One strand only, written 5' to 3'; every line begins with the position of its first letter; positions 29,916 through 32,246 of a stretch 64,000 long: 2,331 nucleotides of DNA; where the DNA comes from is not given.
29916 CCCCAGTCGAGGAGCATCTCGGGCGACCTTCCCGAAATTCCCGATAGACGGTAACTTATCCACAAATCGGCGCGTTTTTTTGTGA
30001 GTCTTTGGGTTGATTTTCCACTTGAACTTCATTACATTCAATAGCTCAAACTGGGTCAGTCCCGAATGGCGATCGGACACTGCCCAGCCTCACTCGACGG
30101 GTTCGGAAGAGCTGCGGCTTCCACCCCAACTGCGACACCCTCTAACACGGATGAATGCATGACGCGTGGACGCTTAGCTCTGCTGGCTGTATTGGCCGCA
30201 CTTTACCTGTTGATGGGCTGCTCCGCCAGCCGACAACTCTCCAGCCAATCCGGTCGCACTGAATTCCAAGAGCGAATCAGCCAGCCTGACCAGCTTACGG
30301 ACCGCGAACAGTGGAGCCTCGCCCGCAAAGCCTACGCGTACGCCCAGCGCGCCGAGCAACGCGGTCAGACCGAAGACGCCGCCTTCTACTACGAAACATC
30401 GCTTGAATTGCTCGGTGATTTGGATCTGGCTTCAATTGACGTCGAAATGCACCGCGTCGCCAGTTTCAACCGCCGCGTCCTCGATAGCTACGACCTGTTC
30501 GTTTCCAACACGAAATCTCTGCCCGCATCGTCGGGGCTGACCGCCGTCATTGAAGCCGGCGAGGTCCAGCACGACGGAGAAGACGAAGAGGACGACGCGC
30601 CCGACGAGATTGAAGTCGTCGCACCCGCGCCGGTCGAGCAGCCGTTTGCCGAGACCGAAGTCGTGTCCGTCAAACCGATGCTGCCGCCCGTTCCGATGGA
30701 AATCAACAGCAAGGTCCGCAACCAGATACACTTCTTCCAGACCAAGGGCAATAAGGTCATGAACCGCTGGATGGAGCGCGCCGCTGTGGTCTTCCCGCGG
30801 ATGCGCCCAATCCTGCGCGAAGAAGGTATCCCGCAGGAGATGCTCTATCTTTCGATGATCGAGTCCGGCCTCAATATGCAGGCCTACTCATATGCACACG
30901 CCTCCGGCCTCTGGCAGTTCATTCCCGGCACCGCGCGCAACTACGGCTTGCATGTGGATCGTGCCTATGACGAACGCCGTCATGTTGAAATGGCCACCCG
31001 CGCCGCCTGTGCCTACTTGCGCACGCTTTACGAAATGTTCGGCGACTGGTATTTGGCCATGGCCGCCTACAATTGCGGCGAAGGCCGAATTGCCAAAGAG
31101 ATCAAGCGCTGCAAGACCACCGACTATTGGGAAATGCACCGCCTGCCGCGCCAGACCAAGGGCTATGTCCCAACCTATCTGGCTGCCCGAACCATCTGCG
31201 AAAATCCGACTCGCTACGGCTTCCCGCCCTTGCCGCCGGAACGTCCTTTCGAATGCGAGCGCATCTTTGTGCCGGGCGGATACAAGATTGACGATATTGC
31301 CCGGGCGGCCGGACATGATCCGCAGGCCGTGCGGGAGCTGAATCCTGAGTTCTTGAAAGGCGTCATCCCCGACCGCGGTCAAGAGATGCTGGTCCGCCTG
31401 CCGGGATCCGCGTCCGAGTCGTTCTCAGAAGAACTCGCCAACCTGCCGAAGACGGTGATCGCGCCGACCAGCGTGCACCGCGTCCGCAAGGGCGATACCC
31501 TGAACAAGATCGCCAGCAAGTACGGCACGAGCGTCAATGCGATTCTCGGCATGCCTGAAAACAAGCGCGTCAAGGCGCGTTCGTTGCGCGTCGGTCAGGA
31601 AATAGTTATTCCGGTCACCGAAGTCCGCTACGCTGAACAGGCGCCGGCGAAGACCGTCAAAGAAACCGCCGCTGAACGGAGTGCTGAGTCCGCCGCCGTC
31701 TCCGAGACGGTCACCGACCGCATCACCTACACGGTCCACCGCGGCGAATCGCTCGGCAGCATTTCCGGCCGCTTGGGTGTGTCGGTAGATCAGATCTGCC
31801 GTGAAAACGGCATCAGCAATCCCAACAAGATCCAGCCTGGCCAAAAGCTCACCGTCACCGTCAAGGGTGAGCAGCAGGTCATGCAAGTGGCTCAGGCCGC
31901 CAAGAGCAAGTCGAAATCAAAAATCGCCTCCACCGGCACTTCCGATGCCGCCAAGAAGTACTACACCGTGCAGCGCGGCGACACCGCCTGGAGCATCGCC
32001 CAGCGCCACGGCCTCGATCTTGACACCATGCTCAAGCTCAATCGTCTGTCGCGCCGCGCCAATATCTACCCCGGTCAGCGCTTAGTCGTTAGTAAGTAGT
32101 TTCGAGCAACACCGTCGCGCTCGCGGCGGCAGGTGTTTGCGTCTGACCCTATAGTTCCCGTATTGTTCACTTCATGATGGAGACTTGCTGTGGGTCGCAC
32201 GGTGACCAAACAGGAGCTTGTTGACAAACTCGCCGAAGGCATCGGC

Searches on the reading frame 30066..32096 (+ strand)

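Call 15: search_protein_families(library=ncbifam, proteins=[window:30066-32096:+], max_evalue=0.01)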
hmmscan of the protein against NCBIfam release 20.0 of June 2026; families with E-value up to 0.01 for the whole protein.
window:30066-32096:+ (677 aa): 19 families
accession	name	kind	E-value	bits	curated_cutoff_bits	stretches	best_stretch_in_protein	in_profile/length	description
NF008050.0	PRK10783.1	equivalog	7e-68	229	508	2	248-603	110-453/457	murein transglycosylase D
NF042931.1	SAG1386_EF1546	equivalog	1.3e-22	80.6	80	2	609-674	88-156/158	SAG1386/EF1546 family surface-associated protein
TIGR02899.1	spore_safA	subfamily_domain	2e-22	78.9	67.85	2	635-674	1-41/44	SafA/ExsA family spore coat assembly protein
NF004974.0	PRK06347.1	equivalog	2.4e-18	66.5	701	1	457-676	321-524/592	1,4-beta-N-acetylmuramoylhydrolase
NF040883.1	amid_act_ActS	equivalog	3.7e-18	65.7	375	3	552-622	33-106/242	amidase activator ActS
NF052398.1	Agg_Promo_Fact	equivalog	1.1e-17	64.9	170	3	546-625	22-101/202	aggregation-promoting factor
NF047755.1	LIC_10271_M23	exception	9.3e-17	61.5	180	3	621-675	17-69/207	LIC_10271 family cell wall hydrolase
NF050804.1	CellDivDipMCaul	equivalog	2.9e-15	56.1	900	3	542-596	298-352/634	cell division endopeptidase DipM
NF010495.0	PRK13914.1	equivalog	5.3e-14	52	647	2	466-550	197-277/481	invasion associated endopeptidase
NF010723.1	PRK14125.1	equivalog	7.4e-13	48.3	60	1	472-518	36-87/87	cell division suppressor protein YneA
NF041208.1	celldiv_DipM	equivalog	1e-12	48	740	2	534-622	163-251/419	cell division endopeptidase DipM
NF008399.0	PRK11198.1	equivalog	5e-12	46.5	134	1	621-675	86-145/149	peptidoglycan-binding protein LysM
NF047657.1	CellWlHdaseLepto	equivalog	6e-10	39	400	1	554-621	28-95/221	hypothetical protein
NF047373.1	BB0259_flg_lyt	exception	2.6e-08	33.1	234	1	255-344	561-652/705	flagellar assembly lytic transglycosylase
TIGR02907.1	spore_VI_D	equivalog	1.2e-06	28.3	169.85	0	551-595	298-341/344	stage VI sporulation protein D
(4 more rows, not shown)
